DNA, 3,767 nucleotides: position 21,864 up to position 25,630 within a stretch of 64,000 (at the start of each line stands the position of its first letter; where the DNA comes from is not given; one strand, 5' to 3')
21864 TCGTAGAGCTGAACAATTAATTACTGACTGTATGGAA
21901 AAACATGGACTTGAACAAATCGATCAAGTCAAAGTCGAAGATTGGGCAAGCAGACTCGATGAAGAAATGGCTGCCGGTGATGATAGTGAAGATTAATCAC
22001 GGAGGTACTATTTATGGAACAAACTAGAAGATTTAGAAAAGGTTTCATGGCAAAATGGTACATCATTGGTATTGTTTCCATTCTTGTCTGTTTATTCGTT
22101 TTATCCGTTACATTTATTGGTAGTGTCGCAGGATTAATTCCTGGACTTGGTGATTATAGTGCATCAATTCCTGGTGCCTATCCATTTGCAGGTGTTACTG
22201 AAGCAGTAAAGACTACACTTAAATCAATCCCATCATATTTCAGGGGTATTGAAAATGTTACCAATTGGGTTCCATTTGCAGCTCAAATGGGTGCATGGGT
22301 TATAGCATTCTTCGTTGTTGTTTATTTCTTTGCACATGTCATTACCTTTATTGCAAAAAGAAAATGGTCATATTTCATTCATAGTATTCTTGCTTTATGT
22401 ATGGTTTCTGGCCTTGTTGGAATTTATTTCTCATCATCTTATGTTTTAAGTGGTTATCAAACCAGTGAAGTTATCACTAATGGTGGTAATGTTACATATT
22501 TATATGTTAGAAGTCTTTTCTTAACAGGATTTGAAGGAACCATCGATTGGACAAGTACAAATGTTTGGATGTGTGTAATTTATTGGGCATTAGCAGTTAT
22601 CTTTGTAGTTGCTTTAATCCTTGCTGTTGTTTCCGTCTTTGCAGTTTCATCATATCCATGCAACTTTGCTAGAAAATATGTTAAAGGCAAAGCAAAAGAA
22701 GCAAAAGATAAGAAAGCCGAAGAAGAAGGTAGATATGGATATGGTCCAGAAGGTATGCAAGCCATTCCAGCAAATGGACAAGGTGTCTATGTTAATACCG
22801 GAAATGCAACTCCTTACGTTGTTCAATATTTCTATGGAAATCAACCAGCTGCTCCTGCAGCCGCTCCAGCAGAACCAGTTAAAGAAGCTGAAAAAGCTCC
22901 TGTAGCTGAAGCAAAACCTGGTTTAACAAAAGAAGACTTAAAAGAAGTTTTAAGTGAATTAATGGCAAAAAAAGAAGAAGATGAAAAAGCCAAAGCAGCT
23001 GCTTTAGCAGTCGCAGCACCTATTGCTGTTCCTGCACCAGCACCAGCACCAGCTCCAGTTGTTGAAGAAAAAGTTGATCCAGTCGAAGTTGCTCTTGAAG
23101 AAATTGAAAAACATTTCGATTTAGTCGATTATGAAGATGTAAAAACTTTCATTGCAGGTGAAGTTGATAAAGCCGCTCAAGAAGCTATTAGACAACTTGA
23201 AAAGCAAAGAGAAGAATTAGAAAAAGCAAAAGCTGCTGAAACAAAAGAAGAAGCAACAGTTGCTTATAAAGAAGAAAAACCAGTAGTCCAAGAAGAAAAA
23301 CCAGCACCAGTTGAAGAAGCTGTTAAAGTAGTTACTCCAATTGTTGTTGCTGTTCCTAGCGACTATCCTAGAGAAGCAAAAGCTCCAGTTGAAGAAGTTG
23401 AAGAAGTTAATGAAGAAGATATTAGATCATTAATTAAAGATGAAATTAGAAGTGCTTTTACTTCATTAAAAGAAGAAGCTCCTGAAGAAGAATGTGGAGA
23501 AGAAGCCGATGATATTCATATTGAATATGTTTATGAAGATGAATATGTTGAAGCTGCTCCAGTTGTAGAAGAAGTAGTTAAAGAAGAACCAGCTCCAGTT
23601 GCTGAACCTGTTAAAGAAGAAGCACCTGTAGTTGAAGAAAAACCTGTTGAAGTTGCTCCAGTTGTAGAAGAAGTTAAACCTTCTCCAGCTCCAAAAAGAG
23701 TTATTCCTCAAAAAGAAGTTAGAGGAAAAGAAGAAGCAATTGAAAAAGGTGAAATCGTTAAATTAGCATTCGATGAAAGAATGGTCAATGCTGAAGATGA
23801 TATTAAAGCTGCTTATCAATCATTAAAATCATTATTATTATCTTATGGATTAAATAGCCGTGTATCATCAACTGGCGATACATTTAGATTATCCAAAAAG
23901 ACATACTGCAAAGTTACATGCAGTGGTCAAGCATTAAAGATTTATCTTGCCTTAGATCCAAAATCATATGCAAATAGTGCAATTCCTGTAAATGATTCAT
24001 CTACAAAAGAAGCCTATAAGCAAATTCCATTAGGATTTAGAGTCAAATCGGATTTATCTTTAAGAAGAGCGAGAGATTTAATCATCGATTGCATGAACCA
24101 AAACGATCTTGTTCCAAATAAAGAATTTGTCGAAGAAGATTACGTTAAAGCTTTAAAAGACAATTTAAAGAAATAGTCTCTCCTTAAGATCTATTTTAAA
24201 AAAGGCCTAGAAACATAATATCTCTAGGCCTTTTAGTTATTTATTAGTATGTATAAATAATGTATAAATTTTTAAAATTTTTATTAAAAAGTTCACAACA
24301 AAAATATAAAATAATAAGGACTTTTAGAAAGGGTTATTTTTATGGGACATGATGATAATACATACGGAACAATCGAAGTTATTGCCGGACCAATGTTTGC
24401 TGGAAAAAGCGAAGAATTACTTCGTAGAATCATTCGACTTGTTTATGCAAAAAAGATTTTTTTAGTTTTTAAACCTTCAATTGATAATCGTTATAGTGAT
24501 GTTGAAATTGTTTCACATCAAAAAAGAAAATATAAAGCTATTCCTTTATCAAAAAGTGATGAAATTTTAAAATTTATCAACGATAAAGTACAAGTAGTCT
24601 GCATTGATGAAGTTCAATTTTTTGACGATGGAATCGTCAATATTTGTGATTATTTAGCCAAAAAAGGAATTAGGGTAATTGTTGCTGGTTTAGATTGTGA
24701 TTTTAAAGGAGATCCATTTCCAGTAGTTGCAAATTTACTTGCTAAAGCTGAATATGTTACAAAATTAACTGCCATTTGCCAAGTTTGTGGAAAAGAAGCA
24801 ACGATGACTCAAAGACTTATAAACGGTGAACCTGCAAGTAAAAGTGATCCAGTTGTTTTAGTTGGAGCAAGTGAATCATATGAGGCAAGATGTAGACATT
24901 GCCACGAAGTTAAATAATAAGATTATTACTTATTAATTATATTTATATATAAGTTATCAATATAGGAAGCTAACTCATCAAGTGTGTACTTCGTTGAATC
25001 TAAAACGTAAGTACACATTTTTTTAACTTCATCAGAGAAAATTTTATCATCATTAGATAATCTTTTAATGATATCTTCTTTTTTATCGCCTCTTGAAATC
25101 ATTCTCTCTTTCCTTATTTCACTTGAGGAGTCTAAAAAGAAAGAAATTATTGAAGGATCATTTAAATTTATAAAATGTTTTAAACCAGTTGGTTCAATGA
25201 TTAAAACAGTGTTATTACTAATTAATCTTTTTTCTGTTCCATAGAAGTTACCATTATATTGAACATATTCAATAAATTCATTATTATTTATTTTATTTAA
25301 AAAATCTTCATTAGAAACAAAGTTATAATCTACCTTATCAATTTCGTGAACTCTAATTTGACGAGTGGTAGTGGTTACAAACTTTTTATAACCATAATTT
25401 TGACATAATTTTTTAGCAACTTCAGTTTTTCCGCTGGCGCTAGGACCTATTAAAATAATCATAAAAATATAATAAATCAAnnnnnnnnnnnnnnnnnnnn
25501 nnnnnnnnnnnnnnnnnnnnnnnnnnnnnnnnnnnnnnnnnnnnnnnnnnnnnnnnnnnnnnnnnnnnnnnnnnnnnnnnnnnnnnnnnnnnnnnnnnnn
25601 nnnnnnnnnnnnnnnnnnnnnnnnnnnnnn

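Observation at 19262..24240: Operon of a CvpA-like membrane protein plus two tandem paralogous membrane proteins sharing an uncharacterised C-terminal domain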

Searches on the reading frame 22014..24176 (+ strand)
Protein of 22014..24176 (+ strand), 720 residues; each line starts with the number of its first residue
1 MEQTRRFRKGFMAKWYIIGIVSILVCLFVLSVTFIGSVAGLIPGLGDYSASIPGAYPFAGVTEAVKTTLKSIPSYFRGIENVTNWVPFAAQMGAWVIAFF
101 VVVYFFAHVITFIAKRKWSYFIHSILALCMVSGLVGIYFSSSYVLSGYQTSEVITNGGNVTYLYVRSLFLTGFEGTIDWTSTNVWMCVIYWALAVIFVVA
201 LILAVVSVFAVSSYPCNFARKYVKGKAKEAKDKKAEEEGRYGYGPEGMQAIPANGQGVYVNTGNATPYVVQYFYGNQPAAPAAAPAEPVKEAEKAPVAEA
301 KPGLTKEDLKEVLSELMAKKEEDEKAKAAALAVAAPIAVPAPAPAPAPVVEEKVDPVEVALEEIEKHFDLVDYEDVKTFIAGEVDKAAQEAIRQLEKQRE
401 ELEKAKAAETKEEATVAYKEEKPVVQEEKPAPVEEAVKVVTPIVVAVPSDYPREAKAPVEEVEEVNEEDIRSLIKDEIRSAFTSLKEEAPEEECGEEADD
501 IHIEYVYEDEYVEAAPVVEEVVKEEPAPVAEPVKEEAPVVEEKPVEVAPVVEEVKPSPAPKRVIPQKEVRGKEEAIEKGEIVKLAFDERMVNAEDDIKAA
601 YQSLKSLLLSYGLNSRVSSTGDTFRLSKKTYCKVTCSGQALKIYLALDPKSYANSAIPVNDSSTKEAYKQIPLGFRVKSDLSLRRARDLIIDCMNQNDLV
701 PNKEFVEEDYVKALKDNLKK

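Call 3: search_protein_families(library=pfam, proteins=[window:22014-24176:+], max_evalue=1)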
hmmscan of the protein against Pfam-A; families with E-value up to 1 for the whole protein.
window:22014-24176:+ (720 aa): 6 families
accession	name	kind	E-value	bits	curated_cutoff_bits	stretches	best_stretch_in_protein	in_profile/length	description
PF00335.26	Tetraspanin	-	0.00023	21.3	32.1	1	120-233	3-122/225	Tetraspanin family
PF21539.2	Med15_C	-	0.019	15.8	23.9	1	437-484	43-90/110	ARC105/Med15 mediator subunit C-terminal domain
PF16591.11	HBM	-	0.035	14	29.8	1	357-408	135-185/254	Helical bimodular sensor domain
PF11064.13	DUF2865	-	0.057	14.3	22.4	1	622-681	24-79/116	Protein of unknown function (DUF2865)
PF01139.22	RtcB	-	0.19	11.4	27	1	389-445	367-423/426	tRNA-splicing ligase RtcB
PF13334.11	DUF4094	-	0.34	11.8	24.5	0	124-142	4-22/90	Domain of unknown function (DUF4094)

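Call 4: search_protein_families(library=ncbifam, proteins=[window:22014-24176:+], max_evalue=1)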
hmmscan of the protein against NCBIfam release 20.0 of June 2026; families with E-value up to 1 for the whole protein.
window:22014-24176:+ (720 aa): 1 family
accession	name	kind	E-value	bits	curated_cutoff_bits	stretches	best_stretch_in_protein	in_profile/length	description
NF007410.2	PRK09946.1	equivalog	0.039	13.5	300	1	579-666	85-173/269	protein YdhT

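Call 76: search_protein_families(library=padloc, proteins=[window:22014-24176:+], max_evalue=0.01)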
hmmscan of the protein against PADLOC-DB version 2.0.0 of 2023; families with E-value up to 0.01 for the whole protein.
window:22014-24176:+ (720 aa): 2 families
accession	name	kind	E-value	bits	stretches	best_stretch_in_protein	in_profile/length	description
PDLC04946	PDC-S18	-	5.7e-06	23.6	1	574-700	197-326/365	-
PDLC04945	PDC-S18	-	0.00024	18.5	1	574-680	179-287/302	-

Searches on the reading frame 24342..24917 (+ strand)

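Call 67: search_protein_families(library=pfam, proteins=[window:24342-24917:+], max_evalue=0.001)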
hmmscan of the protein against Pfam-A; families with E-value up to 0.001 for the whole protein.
window:24342-24917:+ (191 aa): 1 family
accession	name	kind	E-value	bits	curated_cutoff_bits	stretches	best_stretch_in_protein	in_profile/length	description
PF00265.24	TK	-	1.1e-57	195.2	20.6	1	9-188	1-176/176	Thymidine kinase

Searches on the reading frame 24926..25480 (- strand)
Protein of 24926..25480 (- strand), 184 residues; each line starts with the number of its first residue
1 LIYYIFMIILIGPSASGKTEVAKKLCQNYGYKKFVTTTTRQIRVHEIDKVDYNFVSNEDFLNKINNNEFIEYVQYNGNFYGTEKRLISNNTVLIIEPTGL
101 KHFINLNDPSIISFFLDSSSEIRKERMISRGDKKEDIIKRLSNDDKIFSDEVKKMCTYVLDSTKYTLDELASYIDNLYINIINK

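Call 67: search_protein_families(library=pfam, proteins=[window:24926-25480:-], max_evalue=0.001)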
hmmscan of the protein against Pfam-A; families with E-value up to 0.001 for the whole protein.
window:24926-25480:- (184 aa): 5 families
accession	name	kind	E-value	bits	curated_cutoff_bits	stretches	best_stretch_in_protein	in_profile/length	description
PF00625.27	Guanylate_kin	-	2.6e-23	83.1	25.2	1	8-149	5-155/182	Guanylate kinase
PF13238.12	AAA_18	-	1.1e-06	29.5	29.4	1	8-138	1-119/128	AAA domain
PF13671.12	AAA_33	-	8.1e-05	23.4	27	1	7-31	1-25/143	AAA domain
PF01591.24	6PF2K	-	0.00017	21.5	27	1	6-68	14-73/223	6-phosphofructo-2-kinase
PF02224.24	Cytidylate_kin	-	0.00047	20.4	26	0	11-44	4-37/211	Cytidylate kinase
